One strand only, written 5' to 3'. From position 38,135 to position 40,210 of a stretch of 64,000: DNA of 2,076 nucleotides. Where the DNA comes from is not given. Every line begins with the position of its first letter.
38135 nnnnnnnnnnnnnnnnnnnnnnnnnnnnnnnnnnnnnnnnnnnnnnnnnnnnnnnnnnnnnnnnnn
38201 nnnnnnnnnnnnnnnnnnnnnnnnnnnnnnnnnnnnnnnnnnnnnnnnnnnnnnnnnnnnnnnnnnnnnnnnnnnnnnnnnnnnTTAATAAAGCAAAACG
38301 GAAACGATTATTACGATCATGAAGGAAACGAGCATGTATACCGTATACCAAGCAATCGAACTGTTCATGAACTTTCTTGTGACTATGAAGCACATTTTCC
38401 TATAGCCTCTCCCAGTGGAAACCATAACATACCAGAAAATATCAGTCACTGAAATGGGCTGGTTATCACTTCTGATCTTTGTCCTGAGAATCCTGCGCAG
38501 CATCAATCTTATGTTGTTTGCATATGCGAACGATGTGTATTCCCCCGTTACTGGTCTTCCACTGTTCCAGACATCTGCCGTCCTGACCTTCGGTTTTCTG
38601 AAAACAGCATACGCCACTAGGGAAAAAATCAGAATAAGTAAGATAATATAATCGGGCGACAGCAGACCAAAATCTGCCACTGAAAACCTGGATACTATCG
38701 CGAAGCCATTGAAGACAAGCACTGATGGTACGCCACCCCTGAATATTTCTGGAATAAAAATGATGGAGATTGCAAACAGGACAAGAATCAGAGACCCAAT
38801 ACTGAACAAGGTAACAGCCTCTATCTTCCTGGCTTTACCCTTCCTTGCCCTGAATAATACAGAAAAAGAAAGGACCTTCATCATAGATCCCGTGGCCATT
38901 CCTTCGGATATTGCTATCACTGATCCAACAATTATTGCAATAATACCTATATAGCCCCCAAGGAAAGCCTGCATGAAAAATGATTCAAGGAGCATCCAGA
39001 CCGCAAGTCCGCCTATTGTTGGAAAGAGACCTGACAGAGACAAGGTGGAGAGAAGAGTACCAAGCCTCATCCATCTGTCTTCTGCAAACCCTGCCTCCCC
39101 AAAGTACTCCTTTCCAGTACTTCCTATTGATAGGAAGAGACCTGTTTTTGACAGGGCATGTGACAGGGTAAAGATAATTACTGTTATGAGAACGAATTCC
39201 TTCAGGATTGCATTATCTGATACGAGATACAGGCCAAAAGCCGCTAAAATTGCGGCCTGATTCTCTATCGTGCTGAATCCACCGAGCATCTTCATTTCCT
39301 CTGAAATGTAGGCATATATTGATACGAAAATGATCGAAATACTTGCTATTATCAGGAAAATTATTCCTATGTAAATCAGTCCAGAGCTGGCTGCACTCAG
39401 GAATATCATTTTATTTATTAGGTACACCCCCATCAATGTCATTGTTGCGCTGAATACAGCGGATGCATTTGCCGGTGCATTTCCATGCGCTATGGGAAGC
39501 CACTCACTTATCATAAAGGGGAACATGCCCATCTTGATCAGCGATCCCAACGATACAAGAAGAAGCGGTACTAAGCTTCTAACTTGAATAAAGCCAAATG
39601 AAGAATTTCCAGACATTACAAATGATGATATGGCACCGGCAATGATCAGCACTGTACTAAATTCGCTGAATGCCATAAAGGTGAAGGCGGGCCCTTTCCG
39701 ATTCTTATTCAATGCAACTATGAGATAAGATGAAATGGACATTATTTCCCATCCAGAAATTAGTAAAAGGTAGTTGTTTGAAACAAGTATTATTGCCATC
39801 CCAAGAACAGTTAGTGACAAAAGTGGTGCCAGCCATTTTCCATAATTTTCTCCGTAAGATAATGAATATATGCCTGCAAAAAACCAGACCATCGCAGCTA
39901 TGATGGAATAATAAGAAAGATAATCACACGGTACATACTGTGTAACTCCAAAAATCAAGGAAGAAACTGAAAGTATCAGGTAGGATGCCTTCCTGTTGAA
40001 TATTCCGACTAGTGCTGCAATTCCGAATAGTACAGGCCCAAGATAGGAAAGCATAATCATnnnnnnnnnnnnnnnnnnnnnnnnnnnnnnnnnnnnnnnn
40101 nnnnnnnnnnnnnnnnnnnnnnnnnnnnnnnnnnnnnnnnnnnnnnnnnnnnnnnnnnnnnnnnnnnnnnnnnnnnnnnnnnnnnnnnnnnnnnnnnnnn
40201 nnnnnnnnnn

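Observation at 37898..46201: A 7.8-kb GC-richer island bracketed by 255-bp direct repeats, each containing a whole initiator tRNA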

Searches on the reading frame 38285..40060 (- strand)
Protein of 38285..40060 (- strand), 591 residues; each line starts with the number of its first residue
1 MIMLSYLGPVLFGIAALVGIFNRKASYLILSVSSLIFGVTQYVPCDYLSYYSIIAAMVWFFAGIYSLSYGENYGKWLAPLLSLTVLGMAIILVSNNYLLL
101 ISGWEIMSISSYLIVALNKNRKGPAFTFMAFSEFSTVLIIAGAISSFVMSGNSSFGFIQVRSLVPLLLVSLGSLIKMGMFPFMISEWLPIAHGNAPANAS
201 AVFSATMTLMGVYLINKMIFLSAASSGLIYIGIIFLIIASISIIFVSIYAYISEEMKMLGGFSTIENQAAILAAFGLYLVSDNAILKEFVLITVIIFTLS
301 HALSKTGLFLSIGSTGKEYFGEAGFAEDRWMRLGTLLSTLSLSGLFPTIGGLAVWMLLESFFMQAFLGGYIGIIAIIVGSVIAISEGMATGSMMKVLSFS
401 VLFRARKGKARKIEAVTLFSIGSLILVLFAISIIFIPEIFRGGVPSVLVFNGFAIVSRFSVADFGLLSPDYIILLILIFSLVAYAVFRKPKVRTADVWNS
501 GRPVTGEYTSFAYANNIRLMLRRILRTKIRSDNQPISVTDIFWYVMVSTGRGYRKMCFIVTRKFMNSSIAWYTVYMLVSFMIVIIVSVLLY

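Call 8: search_protein_families(library=pfam, proteins=[window:38285-40060:-], max_evalue=0.01)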
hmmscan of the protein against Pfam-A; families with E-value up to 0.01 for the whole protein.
window:38285-40060:- (591 aa): 1 family
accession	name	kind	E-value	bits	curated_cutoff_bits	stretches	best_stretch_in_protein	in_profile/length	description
PF00361.26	Proton_antipo_M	-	2.1e-14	53.8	21.5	1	94-317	1-224/294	NADH:quinone oxidoreductase/Mrp antiporter, TM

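Call 29: find_homologous_proteins(query=window:38285-40060:-, max_evalue=1e-100)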
Query window:38285-40060:- (591 aa): 142 proteins with E <= 1e-100 among 8000 candidates; the best 120 are listed.
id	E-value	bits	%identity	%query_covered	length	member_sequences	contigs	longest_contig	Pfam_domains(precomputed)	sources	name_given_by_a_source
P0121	0.0e+0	1146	93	100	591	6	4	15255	PF00361.26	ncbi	-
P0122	1.6e-295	999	78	100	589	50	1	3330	PF00361.26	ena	-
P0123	3.1e-292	988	78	100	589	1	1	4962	PF00361.26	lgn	-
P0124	1.3e-291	986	78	100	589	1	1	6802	PF00361.26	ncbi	ncbi:MAG: proton-conducting transporter membrane subunit [Thermoplasmata archaeon]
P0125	4.5e-290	981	77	100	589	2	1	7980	PF00361.26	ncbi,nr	ncbi:MAG: hypothetical protein M1302_04780 [Candidatus Thermoplasmatota archaeon]|nr:hypothetical pr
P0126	7.0e-286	967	76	100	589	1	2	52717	PF00361.26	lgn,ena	-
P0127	7.9e-285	964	76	100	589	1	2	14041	PF00361.26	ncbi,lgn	-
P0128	8.0e-283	957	76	100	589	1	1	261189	PF00361.26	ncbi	ncbi:MAG: proton-conducting transporter membrane subunit [Thermoplasmataceae archaeon]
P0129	2.6e-280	949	74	100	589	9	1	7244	PF00361.26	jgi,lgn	-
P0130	4.1e-276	935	74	100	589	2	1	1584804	PF00361.26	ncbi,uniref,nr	ncbi:formate hydrogenlyase subunit 1 [Thermoplasma volcanium GSS1]|uniref:Formate hydrogenlyase subu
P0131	3.0e-273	926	73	100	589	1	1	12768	PF00361.26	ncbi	-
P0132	1.9e-268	910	71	100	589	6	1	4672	PF00361.26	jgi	jgi:hydrogenase-4 component B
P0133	5.3e-259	879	69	100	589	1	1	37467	PF00361.26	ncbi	ncbi:MAG: proton-conducting transporter membrane subunit [Thermoprotei archaeon]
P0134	6.8e-253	859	68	99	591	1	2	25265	PF00361.26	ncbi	ncbi:MAG: proton-conducting transporter membrane subunit [Thermoplasmataceae archaeon]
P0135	5.0e-248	842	66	100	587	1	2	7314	PF00361.26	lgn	-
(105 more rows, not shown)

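Call 30: find_encoding_contigs(protein=P0121, flank=10000, max_places=10)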
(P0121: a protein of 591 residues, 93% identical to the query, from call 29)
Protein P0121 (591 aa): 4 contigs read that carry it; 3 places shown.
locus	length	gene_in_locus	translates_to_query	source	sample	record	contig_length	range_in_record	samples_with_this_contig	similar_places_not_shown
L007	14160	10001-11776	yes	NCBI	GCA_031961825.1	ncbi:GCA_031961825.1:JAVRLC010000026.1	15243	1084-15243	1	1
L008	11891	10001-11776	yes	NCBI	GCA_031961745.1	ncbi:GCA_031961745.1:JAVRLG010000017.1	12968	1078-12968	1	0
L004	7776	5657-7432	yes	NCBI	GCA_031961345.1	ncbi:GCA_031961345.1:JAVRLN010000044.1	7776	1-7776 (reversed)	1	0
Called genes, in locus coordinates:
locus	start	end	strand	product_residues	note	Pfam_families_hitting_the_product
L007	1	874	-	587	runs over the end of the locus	PF04068:Fer4_RLI, PF25160:LdpA_Fe-S-bd (weak), PF00037:Fer4 (weak), PF00005:ABC_tran, PF02463:SMC_N (faint), PF13304:AAA_21 (faint), PF00005:ABC_tran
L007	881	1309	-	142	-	PF19479:DUF6015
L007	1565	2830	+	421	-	PF13662:Toprim_4, PF01751:Toprim, PF13155:Toprim_2 (weak)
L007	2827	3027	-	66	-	PF02597:ThiS (weak), PF21965:SAMP2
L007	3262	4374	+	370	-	-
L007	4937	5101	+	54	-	-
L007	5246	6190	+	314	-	PF00146:NADHdh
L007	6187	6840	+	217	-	-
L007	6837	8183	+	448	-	PF00361:Proton_antipo_M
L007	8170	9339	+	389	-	PF00374:NiFeSe_Hases (faint), PF00346:Complex1_49kDa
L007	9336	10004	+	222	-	PF01058:Oxidored_q6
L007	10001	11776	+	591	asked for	PF00361:Proton_antipo_M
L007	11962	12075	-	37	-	-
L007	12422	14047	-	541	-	-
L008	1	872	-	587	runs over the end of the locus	PF04068:Fer4_RLI, PF25160:LdpA_Fe-S-bd (weak), PF00037:Fer4 (weak), PF00005:ABC_tran, PF02463:SMC_N (faint), PF13304:AAA_21 (faint), PF00005:ABC_tran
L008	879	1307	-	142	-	PF19479:DUF6015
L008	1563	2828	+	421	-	PF13662:Toprim_4, PF01751:Toprim, PF13155:Toprim_2 (weak)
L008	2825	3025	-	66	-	PF02597:ThiS (weak), PF21965:SAMP2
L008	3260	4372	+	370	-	-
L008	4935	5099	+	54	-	-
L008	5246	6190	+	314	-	PF00146:NADHdh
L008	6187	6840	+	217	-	-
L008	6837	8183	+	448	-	PF00361:Proton_antipo_M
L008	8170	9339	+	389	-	PF00374:NiFeSe_Hases (faint), PF00346:Complex1_49kDa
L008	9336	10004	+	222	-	PF01058:Oxidored_q6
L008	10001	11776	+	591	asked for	PF00361:Proton_antipo_M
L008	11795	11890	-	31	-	?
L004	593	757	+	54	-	-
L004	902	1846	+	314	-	PF00146:NADHdh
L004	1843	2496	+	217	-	-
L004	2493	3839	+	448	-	PF00361:Proton_antipo_M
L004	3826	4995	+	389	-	PF00374:NiFeSe_Hases (faint), PF00346:Complex1_49kDa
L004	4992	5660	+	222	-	PF01058:Oxidored_q6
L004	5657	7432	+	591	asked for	PF00361:Proton_antipo_M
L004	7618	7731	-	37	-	-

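Call 31: list_cluster_members(proteins=[P0121, window:38285-40060:-])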
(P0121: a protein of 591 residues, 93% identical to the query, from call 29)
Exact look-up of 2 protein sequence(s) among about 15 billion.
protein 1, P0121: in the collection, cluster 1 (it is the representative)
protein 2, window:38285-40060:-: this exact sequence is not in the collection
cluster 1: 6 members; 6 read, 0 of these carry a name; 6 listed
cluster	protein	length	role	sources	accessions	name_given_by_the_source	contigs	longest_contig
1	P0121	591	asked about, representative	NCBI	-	-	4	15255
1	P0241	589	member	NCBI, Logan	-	-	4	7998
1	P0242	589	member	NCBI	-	-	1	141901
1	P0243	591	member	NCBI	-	-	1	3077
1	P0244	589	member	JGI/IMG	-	-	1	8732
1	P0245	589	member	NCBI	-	-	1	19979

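Call 34: find_encoding_contigs(protein=P0130, flank=8000, max_places=2)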
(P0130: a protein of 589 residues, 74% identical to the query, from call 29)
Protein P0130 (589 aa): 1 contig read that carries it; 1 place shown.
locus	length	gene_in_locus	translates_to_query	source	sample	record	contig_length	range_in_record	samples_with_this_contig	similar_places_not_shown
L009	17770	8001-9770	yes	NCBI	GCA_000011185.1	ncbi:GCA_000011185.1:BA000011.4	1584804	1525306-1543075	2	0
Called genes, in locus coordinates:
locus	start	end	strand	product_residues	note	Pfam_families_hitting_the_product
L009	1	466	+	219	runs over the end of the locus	PF01973:MptE-like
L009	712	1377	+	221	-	PF00596:Aldolase_II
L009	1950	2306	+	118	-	-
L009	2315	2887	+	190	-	PF00127:Copper-bind (faint)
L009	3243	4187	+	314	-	PF00146:NADHdh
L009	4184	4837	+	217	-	-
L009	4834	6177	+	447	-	PF00361:Proton_antipo_M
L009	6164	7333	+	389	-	PF00374:NiFeSe_Hases (weak), PF00346:Complex1_49kDa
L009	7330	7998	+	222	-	PF01058:Oxidored_q6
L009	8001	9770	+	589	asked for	PF00361:Proton_antipo_M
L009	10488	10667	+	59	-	-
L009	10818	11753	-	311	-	PF01384:PHO4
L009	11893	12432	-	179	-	-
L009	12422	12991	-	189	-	-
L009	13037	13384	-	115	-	-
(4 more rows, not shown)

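Call 35: find_encoding_contigs(protein=P0128, flank=8000, max_places=2)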
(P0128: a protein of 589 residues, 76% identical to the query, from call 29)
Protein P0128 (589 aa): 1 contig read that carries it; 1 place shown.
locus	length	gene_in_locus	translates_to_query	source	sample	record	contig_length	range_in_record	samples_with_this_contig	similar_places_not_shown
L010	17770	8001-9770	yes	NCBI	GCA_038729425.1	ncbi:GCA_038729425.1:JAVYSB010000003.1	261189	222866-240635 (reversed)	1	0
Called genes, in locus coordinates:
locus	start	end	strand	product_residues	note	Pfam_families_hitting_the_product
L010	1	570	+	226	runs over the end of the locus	PF16955:OFeT_1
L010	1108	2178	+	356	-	PF13692:Glyco_trans_1_4 (weak), PF00534:Glycos_transf_1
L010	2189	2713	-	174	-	PF24838:8xMP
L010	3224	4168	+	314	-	PF00146:NADHdh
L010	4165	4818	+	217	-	-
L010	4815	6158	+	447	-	PF00361:Proton_antipo_M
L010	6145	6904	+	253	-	-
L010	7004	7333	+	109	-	PF00346:Complex1_49kDa (faint)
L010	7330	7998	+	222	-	PF01058:Oxidored_q6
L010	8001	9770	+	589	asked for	PF00361:Proton_antipo_M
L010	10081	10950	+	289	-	PF00106:adh_short, PF08659:KR, PF13561:adh_short_C2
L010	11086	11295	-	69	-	PF09360:zf-CDGSH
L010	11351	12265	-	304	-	PF06745:ATPase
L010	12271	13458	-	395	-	PF02746:MR_MLE_N, PF13378:MR_MLE_C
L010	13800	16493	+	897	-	PF00330:Aconitase, PF00694:Aconitase_C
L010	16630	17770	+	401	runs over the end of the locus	PF01306:LacY_symp, PF05977:MFS_3 (weak), PF07690:MFS_1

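Call 38: find_encoding_contigs(protein=P0244, flank=10000, max_places=4)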
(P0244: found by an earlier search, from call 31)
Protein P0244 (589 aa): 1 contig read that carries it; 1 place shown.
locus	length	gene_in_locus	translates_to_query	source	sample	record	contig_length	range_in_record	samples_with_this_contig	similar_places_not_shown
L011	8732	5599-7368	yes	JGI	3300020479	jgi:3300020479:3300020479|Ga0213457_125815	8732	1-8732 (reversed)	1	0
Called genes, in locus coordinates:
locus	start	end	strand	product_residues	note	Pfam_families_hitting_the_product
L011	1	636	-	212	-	?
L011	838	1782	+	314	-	PF00146:NADHdh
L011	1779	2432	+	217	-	-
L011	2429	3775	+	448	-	PF00361:Proton_antipo_M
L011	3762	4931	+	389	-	PF00374:NiFeSe_Hases (weak), PF00346:Complex1_49kDa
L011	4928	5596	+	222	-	PF01058:Oxidored_q6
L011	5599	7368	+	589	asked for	PF00361:Proton_antipo_M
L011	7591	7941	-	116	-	-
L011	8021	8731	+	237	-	?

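Call 39: find_encoding_contigs(protein=P0241, flank=10000, max_places=6)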
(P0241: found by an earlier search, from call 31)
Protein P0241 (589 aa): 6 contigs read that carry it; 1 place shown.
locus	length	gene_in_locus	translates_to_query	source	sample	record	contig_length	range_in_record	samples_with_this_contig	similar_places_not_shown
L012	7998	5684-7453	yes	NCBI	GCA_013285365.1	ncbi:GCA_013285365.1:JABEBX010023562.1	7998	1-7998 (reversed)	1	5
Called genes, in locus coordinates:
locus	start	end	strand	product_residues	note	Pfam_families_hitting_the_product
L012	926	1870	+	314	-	PF00146:NADHdh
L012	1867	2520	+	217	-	-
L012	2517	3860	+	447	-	PF00361:Proton_antipo_M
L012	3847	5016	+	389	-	PF00374:NiFeSe_Hases (weak), PF00346:Complex1_49kDa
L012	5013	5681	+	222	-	PF01058:Oxidored_q6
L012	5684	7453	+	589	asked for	PF00361:Proton_antipo_M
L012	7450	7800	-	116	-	PF16293:zf-C2H2_9, PF19126:DUF5810 (weak)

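Call 51: list_cluster_members(proteins=[L011:7591-7941:-, L013:1161-1511:+, L001:7988-8338:+, L007:12422-14047:-, L007:3262-4374:+])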
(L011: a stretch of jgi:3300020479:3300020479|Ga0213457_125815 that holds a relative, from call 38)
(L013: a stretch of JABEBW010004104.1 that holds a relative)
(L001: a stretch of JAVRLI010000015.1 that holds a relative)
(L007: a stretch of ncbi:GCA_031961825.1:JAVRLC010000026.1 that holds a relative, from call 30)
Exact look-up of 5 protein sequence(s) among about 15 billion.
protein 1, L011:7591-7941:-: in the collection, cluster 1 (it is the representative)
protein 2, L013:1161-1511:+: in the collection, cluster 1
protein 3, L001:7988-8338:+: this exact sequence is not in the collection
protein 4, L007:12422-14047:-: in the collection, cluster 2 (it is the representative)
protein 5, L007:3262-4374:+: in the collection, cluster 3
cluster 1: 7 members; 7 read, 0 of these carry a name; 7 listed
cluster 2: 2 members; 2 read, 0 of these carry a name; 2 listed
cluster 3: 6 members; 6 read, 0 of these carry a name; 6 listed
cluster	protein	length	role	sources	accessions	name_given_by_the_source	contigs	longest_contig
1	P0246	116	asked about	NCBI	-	-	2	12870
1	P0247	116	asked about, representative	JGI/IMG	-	-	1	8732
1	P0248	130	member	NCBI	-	-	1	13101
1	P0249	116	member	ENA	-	-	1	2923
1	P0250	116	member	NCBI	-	-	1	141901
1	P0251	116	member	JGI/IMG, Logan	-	-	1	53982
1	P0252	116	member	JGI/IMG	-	-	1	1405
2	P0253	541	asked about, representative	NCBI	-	-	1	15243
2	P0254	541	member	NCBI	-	-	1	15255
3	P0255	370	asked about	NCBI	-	-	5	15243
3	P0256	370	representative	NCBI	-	-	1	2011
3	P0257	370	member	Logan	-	-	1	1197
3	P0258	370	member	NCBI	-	-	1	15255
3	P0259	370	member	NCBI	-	-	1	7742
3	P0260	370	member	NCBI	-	-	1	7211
